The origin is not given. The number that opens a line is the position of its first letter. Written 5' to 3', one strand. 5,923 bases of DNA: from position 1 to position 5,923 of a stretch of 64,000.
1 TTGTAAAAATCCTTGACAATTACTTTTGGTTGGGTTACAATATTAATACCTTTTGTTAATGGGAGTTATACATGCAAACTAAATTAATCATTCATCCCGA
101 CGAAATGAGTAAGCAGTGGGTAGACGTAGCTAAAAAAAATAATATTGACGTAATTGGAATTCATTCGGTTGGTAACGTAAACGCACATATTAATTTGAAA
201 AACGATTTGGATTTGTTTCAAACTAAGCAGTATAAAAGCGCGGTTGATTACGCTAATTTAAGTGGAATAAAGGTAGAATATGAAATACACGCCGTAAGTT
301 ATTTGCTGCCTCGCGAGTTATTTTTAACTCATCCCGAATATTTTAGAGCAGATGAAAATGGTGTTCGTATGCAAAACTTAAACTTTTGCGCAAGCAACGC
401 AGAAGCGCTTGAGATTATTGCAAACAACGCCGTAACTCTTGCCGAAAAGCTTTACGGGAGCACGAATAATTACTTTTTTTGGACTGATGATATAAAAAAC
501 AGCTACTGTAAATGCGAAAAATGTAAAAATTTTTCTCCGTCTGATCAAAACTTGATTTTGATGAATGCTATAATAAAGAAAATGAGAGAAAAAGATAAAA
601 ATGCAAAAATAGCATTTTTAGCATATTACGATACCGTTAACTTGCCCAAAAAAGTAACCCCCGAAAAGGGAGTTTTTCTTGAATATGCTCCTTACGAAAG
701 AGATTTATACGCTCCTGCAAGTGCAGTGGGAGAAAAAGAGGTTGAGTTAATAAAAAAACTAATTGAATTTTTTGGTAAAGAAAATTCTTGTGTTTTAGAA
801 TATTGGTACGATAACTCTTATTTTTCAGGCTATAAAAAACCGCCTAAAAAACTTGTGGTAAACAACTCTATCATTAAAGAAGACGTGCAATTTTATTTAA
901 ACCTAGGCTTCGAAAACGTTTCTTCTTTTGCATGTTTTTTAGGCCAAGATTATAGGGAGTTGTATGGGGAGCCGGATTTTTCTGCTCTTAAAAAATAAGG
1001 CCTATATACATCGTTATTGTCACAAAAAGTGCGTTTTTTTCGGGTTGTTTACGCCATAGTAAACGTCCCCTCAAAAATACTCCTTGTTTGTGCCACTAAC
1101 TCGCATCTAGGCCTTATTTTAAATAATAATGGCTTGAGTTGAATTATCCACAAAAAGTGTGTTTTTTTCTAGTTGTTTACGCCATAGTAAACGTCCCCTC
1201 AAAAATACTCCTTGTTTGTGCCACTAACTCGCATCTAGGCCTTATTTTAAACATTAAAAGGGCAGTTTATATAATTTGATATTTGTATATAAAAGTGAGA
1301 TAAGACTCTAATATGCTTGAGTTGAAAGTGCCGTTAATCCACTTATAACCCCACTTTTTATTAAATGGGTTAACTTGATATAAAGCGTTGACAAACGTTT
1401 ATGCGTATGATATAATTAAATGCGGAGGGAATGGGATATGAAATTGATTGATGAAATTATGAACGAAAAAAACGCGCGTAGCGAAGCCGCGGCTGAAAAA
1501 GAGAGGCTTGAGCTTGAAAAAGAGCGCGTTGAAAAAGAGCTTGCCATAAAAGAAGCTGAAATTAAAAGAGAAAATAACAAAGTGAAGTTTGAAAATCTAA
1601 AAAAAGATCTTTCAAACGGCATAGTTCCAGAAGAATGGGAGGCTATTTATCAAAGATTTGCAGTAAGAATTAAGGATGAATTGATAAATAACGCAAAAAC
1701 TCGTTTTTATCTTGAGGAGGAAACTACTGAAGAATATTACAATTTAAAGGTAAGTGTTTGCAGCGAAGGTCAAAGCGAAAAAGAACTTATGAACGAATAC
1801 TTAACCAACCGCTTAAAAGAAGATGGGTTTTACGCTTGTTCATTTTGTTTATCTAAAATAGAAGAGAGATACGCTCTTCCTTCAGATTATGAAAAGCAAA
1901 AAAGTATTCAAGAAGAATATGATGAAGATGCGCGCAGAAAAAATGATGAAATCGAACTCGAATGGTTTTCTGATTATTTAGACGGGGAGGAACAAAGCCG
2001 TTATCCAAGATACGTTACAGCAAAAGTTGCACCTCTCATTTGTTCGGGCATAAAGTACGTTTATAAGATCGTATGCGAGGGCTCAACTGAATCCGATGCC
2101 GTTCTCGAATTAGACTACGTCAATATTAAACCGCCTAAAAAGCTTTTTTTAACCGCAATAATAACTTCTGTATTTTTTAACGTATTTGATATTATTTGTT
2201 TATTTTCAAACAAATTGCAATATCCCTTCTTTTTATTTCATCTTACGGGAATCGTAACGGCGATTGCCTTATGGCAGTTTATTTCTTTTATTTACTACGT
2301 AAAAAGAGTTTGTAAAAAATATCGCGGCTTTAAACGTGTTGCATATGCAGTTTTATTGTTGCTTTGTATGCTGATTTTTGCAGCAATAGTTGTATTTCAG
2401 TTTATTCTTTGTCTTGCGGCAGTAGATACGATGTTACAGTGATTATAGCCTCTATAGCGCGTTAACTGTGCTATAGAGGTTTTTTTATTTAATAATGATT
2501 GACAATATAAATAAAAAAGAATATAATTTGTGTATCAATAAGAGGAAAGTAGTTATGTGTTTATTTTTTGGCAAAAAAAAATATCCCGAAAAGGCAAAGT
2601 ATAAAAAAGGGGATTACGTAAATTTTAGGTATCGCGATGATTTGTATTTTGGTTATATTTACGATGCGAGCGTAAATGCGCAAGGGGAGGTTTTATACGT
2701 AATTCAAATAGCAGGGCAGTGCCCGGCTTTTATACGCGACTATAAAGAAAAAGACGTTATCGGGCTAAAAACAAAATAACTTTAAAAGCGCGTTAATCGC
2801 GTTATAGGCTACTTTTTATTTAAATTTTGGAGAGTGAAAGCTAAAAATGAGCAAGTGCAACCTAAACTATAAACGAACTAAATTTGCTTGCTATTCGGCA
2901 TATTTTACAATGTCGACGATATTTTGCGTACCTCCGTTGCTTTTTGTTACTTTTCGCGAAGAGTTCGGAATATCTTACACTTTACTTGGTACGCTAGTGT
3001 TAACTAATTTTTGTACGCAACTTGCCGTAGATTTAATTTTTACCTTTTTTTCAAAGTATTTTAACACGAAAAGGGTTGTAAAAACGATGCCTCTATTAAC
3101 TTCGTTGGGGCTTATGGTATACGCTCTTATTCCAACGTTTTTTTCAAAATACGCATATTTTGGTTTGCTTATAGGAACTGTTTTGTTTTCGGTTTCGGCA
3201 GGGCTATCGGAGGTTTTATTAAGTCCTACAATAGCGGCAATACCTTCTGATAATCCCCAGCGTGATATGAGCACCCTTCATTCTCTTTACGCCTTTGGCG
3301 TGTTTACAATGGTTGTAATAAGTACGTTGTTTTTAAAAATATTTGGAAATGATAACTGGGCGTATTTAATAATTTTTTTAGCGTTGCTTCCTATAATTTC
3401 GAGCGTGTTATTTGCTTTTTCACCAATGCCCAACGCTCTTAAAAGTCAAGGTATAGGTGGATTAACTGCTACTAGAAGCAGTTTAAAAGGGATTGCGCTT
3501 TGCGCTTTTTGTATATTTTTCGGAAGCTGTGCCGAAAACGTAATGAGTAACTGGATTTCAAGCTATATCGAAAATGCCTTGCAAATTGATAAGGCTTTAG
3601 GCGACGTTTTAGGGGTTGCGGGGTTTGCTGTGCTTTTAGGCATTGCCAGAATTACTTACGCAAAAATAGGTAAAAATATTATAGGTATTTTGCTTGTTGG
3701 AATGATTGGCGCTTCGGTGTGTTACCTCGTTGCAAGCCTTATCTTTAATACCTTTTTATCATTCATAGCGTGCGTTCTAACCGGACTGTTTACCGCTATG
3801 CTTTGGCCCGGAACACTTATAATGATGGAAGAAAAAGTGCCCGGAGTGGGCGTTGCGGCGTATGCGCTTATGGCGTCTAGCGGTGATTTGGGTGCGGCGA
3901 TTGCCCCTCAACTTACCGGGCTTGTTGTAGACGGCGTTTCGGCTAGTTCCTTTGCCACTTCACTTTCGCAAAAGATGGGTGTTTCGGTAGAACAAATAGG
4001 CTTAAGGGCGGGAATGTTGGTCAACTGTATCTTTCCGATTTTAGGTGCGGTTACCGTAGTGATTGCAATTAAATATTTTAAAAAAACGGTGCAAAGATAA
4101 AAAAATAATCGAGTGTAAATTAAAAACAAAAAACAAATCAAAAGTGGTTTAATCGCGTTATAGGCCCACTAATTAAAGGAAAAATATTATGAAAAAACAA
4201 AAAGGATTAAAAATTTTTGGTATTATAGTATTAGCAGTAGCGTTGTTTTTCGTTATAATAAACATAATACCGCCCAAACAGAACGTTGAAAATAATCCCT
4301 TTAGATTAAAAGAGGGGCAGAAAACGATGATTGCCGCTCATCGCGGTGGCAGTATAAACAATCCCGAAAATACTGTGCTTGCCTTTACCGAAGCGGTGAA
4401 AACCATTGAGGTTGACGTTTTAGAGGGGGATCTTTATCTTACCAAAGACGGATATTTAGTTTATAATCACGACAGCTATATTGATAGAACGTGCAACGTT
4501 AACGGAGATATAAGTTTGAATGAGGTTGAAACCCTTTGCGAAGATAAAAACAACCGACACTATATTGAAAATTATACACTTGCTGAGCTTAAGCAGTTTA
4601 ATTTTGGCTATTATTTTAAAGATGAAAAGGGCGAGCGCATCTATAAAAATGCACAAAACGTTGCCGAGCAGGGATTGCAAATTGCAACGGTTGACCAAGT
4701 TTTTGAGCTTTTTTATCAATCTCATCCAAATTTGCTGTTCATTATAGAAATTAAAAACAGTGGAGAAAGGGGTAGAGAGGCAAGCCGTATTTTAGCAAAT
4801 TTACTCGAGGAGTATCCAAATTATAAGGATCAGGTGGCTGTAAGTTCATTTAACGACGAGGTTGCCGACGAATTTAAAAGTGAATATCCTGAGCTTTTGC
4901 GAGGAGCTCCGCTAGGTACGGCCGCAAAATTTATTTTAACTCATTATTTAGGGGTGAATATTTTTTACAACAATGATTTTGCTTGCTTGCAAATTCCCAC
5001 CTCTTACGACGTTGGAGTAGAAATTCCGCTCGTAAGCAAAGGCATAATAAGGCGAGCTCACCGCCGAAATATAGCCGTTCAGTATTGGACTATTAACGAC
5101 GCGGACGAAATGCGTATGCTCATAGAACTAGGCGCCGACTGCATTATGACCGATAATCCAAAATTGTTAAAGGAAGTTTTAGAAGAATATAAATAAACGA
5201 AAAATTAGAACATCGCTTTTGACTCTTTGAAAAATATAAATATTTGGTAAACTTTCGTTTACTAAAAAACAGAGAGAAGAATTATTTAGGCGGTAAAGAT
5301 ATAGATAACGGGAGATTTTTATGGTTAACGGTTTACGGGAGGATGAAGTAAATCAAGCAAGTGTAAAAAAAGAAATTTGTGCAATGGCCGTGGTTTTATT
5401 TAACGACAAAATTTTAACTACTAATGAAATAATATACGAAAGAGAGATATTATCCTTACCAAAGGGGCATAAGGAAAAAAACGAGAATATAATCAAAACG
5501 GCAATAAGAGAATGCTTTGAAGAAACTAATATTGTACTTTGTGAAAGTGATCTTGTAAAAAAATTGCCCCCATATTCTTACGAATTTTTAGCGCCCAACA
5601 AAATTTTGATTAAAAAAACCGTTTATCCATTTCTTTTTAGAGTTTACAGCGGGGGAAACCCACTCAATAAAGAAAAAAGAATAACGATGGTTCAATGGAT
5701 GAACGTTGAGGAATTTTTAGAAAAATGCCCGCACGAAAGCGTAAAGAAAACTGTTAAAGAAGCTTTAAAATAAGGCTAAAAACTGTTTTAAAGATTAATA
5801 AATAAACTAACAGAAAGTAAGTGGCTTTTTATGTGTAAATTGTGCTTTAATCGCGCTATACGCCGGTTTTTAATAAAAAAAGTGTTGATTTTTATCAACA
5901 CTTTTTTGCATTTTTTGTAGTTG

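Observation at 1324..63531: Very dense intergenic hairpin-repeat family with a conserved, non-palindromic 18-nt core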

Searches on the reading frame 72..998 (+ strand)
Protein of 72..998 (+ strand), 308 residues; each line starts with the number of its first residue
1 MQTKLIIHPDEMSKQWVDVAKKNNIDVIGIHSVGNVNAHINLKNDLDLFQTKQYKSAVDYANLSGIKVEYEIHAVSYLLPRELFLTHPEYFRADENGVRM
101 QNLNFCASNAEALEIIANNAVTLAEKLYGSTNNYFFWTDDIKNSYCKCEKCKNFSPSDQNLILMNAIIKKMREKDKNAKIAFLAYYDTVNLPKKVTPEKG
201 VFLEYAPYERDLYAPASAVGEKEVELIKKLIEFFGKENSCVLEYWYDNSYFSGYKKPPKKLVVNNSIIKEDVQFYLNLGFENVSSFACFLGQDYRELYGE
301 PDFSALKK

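Call 49: search_protein_families(library=pfam, proteins=[window:72-998:+], max_evalue=0.001)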
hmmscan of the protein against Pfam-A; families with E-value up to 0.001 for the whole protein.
window:72-998:+ (308 aa): 1 family
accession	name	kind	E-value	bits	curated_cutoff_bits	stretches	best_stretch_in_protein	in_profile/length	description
PF16126.11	DUF4838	-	1e-16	61.4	26.6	1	65-232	55-224/325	Domain of unknown function (DUF4838)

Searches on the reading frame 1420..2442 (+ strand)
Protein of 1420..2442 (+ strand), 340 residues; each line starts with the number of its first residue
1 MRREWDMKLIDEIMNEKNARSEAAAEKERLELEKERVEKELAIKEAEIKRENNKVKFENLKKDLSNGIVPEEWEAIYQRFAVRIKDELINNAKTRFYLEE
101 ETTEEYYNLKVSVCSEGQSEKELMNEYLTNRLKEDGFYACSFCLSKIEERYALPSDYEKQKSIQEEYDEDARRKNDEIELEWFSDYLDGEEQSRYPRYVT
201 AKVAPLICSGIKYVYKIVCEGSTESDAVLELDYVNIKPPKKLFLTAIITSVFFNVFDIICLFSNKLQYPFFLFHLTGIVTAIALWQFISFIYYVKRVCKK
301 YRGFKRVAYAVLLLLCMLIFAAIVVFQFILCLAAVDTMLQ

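Call 26: search_protein_families(library=pfam, proteins=[window:1420-2442:+], max_evalue=0.01)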
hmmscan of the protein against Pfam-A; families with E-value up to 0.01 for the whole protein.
window:1420-2442:+ (340 aa): 0 families

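Call 73: find_encoding_contigs(protein=window:1420-2442:+, flank=10000, max_places=2)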
Protein window:1420-2442:+ (340 aa): no gene with exactly this product is on record in the collection.

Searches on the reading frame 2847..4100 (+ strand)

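Call 26: search_protein_families(library=pfam, proteins=[window:2847-4100:+], max_evalue=0.01)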
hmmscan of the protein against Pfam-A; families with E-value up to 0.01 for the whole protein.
window:2847-4100:+ (417 aa): 1 family
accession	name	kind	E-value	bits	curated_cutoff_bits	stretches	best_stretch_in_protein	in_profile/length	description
PF07690.21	MFS_1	-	1e-17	64.5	33.4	1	20-354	7-347/347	Major Facilitator Superfamily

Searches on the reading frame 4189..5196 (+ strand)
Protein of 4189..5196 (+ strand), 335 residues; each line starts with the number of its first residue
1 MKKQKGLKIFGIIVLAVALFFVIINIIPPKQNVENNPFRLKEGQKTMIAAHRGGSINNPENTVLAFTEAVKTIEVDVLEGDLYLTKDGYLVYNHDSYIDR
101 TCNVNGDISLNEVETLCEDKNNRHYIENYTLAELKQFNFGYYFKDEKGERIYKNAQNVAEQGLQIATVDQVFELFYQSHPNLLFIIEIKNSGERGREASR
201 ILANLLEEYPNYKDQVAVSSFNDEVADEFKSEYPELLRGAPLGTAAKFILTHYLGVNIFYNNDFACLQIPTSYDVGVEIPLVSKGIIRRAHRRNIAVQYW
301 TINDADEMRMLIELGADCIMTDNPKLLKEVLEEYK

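Call 49: search_protein_families(library=pfam, proteins=[window:4189-5196:+], max_evalue=0.001)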
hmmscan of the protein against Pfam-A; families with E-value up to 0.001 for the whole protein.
window:4189-5196:+ (335 aa): 2 families
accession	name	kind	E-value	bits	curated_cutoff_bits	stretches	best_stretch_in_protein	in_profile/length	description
PF03009.23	GDPD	-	2.8e-34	119.8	23.6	1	51-325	1-243/244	Glycerophosphoryl diester phosphodiesterase family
PF13653.12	GDPD_2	-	0.0001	23.1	27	1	300-324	5-29/30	Glycerophosphoryl diester phosphodiesterase family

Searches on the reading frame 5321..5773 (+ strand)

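Call 26: search_protein_families(library=pfam, proteins=[window:5321-5773:+], max_evalue=0.01)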
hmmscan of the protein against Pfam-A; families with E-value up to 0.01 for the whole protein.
window:5321-5773:+ (150 aa): 1 family
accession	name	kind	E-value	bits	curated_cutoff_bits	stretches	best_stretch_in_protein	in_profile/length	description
PF00293.34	NUDIX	-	3.1e-13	50.3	21.1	1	21-135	5-121/134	NUDIX domain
